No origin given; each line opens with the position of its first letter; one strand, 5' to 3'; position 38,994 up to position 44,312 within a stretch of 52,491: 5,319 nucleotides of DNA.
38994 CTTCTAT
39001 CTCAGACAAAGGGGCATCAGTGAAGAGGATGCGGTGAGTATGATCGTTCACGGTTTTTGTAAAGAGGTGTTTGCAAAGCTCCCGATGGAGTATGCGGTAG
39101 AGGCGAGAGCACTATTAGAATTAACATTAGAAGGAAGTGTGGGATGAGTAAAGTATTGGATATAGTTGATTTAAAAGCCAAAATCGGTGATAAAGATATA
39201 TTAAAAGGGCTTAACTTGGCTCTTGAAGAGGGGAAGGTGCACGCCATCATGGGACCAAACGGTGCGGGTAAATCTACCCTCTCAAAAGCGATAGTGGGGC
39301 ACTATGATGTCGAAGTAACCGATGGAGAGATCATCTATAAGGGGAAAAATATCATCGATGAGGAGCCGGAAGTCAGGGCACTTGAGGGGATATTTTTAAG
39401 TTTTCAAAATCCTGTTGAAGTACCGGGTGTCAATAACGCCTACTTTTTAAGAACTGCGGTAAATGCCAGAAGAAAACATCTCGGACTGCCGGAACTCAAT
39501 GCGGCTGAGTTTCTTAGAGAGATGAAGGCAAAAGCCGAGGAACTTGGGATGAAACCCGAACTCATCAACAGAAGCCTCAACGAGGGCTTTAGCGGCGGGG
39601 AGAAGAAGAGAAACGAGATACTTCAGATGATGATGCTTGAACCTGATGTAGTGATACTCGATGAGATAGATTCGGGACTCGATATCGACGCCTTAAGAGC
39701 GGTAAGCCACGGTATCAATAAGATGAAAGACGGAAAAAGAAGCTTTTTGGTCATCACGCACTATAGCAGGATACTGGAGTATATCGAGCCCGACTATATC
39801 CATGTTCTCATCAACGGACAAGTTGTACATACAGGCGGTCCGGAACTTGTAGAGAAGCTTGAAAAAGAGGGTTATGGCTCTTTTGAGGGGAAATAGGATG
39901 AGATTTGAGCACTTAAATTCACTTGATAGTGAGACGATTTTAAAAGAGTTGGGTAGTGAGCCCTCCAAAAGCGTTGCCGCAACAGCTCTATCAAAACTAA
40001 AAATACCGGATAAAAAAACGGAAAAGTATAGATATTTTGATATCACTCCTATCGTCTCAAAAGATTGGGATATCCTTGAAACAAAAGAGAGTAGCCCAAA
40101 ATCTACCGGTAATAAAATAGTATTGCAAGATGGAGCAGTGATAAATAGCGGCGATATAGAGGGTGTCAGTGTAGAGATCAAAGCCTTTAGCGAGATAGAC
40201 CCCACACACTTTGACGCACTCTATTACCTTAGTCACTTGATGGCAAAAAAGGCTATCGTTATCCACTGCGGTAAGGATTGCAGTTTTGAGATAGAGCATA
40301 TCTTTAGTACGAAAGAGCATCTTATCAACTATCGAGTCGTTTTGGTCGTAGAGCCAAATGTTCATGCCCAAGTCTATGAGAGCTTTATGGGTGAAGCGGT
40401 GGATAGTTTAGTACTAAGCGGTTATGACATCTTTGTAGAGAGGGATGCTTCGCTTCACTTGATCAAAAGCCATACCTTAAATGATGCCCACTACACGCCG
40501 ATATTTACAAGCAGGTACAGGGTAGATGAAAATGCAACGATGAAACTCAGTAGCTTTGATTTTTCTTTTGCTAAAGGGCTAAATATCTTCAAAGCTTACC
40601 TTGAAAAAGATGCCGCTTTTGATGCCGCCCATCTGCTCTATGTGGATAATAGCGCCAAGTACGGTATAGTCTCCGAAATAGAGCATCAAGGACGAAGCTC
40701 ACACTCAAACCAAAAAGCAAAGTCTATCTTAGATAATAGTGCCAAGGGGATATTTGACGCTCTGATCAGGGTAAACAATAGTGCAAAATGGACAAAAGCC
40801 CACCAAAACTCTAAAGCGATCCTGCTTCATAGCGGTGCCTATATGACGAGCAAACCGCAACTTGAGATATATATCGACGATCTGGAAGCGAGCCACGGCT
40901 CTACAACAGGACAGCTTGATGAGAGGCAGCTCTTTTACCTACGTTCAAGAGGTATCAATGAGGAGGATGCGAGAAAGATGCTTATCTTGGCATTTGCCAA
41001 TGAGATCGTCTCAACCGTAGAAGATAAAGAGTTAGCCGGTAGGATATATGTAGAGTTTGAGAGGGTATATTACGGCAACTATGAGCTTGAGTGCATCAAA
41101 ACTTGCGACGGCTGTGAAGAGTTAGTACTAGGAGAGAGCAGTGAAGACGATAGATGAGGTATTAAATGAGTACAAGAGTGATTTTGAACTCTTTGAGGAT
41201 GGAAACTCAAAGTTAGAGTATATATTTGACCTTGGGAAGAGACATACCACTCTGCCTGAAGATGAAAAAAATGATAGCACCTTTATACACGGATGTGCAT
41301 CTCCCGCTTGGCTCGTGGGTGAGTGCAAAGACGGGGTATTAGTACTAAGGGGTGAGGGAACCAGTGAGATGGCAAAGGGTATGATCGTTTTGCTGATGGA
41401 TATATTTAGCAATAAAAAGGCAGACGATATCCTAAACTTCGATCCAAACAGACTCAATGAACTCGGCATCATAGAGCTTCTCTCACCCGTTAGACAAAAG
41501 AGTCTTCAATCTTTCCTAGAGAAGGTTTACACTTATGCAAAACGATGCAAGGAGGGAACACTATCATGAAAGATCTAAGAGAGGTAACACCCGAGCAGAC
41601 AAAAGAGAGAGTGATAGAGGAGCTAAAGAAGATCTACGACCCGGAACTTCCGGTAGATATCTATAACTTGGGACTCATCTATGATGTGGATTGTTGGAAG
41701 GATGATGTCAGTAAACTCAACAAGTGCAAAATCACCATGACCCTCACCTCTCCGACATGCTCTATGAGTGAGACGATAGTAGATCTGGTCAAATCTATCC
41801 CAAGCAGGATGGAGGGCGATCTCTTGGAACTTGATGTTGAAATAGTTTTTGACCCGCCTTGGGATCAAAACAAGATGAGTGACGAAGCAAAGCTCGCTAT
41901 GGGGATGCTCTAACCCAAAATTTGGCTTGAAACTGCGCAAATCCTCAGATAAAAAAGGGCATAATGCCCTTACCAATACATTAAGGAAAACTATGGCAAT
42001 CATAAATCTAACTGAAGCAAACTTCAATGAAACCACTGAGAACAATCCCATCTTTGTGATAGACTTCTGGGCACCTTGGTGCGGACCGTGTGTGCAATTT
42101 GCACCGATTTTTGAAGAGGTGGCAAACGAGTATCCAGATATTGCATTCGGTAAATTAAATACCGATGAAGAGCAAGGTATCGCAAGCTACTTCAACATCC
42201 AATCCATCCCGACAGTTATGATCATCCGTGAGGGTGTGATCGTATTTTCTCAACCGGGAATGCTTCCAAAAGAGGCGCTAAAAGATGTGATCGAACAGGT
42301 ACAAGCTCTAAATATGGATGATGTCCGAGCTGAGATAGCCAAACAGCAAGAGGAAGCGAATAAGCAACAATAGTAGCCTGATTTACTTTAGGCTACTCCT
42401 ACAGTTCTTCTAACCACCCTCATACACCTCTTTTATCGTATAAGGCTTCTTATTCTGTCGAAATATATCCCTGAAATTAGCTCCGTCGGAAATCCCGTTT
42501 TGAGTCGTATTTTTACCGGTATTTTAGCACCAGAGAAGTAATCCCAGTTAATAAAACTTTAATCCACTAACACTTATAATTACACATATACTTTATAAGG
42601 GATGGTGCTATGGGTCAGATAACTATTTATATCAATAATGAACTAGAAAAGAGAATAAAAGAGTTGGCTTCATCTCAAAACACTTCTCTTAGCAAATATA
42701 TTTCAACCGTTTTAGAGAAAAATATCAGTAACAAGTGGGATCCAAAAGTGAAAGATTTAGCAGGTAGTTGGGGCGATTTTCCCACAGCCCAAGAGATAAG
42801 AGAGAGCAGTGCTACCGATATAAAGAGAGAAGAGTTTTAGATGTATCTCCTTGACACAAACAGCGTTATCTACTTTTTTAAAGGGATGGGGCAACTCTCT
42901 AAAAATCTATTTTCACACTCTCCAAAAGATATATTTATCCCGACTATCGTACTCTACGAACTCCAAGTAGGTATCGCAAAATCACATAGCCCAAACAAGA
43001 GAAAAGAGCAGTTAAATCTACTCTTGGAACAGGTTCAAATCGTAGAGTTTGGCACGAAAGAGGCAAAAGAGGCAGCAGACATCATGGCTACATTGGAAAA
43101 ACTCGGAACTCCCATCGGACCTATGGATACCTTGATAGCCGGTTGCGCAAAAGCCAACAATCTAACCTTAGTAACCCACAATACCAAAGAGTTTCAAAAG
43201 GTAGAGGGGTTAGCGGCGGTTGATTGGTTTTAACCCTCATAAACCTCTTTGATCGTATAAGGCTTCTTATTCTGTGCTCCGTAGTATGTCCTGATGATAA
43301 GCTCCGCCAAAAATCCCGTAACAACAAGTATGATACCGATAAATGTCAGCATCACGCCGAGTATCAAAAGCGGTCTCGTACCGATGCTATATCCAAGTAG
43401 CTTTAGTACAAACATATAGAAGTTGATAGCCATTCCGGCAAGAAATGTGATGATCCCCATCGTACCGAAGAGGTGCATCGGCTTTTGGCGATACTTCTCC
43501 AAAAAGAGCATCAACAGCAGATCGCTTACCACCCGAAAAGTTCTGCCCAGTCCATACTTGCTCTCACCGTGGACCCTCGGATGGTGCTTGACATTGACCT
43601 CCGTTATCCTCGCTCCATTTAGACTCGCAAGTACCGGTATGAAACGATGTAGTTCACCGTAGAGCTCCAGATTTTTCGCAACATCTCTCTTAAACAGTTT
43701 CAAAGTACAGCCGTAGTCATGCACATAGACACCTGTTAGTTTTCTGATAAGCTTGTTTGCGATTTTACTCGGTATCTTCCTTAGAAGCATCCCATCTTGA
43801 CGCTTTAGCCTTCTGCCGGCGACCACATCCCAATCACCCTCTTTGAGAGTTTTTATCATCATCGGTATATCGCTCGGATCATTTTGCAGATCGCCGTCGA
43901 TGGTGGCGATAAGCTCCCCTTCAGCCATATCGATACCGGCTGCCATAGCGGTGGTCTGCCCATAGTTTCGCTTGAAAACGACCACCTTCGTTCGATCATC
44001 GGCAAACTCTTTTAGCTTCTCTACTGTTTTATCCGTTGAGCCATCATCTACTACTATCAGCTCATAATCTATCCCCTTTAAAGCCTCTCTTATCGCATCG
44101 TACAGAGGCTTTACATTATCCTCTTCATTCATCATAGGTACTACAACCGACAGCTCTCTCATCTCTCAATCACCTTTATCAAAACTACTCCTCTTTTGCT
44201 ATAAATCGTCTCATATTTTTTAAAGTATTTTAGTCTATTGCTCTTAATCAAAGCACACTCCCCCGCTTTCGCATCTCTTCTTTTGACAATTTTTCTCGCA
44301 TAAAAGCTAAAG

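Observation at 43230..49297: Dual-phosphatase / dual-ArnT-like lipid remodelling module translationally coupled to plsX-fabH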

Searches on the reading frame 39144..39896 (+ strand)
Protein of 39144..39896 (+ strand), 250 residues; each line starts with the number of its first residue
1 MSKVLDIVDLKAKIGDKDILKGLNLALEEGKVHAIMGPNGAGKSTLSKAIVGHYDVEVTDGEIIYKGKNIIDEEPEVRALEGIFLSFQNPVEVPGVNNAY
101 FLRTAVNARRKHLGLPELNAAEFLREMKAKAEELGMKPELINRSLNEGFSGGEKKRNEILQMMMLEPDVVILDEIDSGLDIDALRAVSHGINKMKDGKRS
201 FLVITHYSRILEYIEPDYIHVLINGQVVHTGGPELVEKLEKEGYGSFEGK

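Call 31: search_protein_families(library=pfam, proteins=[window:39144-39896:+], max_evalue=1e-8)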
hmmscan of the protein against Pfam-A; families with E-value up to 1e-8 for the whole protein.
window:39144-39896:+ (250 aa): 1 family
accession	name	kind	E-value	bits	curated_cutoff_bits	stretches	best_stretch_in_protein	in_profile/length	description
PF00005.33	ABC_tran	-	9.4e-23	81.8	25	1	20-174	1-134/137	ABC transporter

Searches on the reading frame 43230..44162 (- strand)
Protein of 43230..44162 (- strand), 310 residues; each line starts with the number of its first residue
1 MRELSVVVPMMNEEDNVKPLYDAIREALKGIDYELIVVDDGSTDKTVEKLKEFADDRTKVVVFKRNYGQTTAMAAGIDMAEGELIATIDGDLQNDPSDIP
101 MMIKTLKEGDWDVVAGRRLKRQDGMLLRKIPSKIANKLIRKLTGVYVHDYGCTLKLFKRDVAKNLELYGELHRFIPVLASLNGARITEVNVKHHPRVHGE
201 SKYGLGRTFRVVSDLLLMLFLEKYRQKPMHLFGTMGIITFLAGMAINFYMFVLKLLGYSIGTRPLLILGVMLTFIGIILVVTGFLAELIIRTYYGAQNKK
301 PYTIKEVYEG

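Call 4: search_protein_families(library=pfam, proteins=[window:43230-44162:-], max_evalue=0.01)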
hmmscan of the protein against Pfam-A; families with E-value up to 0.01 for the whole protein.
window:43230-44162:- (310 aa): 3 families
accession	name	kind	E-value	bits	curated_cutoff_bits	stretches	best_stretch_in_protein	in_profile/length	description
PF00535.33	Glycos_transf_2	-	7.9e-34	117.4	23.3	1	5-164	1-166/168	Glycosyl transferase family 2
PF10111.15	Glyco_tranf_2_2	-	1.1e-09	38.6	27.3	1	5-99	1-99/276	Glycosyltransferase like family 2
PF13641.12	Glyco_tranf_2_3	-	1.4e-05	25.7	27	1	4-122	3-127/230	Glycosyltransferase like family 2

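Call 5: search_protein_families(library=ncbifam, proteins=[window:43230-44162:-], max_evalue=0.01)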
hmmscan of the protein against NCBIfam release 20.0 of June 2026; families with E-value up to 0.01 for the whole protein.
window:43230-44162:- (310 aa): 24 families
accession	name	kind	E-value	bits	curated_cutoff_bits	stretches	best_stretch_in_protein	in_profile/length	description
NF007986.1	PRK10714.1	equivalog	2.3e-57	194.4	529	1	2-307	6-311/316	undecaprenyl-phosphate 4-deoxy-4-formamido-L-arabinose transferase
NF047588.1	GlcsyltransPgfSStrep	equivalog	7.5e-40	137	500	1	3-306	2-304/308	glycosyltransferase PgfS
TIGR04182.1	glyco_TIGR04182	equivalog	2e-29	102.9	325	1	4-292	2-285/293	S-layer glycoprotein N-glycosyltransferase AglJ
TIGR03937.1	PgaC_IcaA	equivalog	3.4e-17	62.5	422.3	1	3-110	46-155/407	poly-beta-1,6-N-acetyl-D-glucosamine synthase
NF058614.1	PPMAGASynPpgS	equivalog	9.2e-16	57.9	370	1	6-168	4-168/226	polyprenyl-phospho-N-acetylgalactosaminyl synthase PpgS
NF007482.0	PRK10073.1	equivalog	2.4e-15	56.4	423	1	3-115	7-119/334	glycosyltransferase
TIGR03965.1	mycofact_glyco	equivalog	6.7e-14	51.6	280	1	2-120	74-193/467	mycofactocin biosynthesis glycosyltransferase MftF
NF041875.1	EPS_EpsD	equivalog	2.6e-13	50.1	370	1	4-120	1-118/325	exopolysaccharide biosynthesis glycosyltransferase EpsD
NF047683.1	TeichurnBiosyTuaG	equivalog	7.4e-13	48.7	400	1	3-130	7-136/252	teichuronic acid biosynthesis protein TuaG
TIGR04283.1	glyco_like_mftF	equivalog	1e-12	48.2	182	1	4-114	1-104/221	TIGR04283 family arsenosugar biosynthesis glycosyltransferase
NF041391.1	DPhHxTase_Halo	equivalog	7.6e-11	41.4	375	1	11-168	4-156/213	dolichyl-phosphate hexose transferase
NF010496.0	PRK13915.1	equivalog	8e-11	41.6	262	1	2-100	31-136/307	glucosyl-3-phosphoglycerate synthase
NF050050.1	ProtGlycPglI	equivalog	2.2e-08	33.9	500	1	2-134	2-135/306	GalNAc(5)-diNAcBac-PP-undecaprenol beta-1,3-glucosyltransferase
NF038302.1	EPS_HpsE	equivalog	8.4e-08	31.5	300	1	3-93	2-98/307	hormogonium polysaccharide biosynthesis glycosyltransferase HpsE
NF053739.1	GlytfEpsEBac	equivalog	2e-07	30.3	450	1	5-91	4-92/265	glycosyltransferase EpsE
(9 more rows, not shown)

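Call 61: search_solved_structures(query=window:43230-44162:-, max_evalue=0.00001)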
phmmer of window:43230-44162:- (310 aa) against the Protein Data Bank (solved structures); distinct sequences matched with E-value up to 0.00001: 21.
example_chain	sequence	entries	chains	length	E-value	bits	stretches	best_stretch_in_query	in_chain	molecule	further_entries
9bhc_C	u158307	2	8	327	3.1e-48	167.7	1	2-307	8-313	Undecaprenyl-phosphate 4-deoxy-4-formamido-L-arabinose transferase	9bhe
8vxh_A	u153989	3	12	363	4.4e-48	167.2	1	2-307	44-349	Undecaprenyl-phosphate 4-deoxy-4-formamido-L-arabinose transferase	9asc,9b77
9hwj_A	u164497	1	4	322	4.6e-47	163.9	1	2-307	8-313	Undecaprenyl-phosphate 4-deoxy-4-formamido-L-arabinose transferase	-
5eke_A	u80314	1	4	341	3.7e-33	118.2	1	3-306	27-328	Uncharacterized glycosyltransferase sll0501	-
5ekp_C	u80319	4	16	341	5e-33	117.8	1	3-306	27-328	Uncharacterized glycosyltransferase sll0501 | Glycosyltransferase sll0501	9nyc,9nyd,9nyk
9nye_A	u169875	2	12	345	5.2e-33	117.7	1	3-306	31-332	Glycosyltransferase sll0501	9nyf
5mlz_A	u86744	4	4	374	2.1e-20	76.3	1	3-218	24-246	Dolichol monophosphate mannose synthase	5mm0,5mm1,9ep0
8bz8_A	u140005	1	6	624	4.1e-10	42.6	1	4-120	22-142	Glycosyltransferase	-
8bz4_A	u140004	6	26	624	4.1e-10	42.6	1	4-120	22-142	Glycosyltransferase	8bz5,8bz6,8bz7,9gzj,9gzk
2z87_A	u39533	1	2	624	4.6e-08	35.8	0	4-109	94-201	Chondroitin synthase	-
2z86_A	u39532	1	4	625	4.6e-08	35.8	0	4-109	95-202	Chondroitin synthase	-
6p61_A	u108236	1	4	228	2.4e-07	33.5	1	4-106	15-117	Glycosyltransferase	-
7pdo_A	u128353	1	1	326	6.7e-07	32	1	2-106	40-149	Glucosyl-3-phosphoglycerate synthase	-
7p5l_A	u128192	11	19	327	6.7e-07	32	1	2-106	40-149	Glucosyl-3-phosphoglycerate synthase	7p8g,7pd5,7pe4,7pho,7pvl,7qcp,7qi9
5hea_A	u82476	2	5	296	7.3e-07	31.9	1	4-92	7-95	Putative glycosyltransferase (GalT1)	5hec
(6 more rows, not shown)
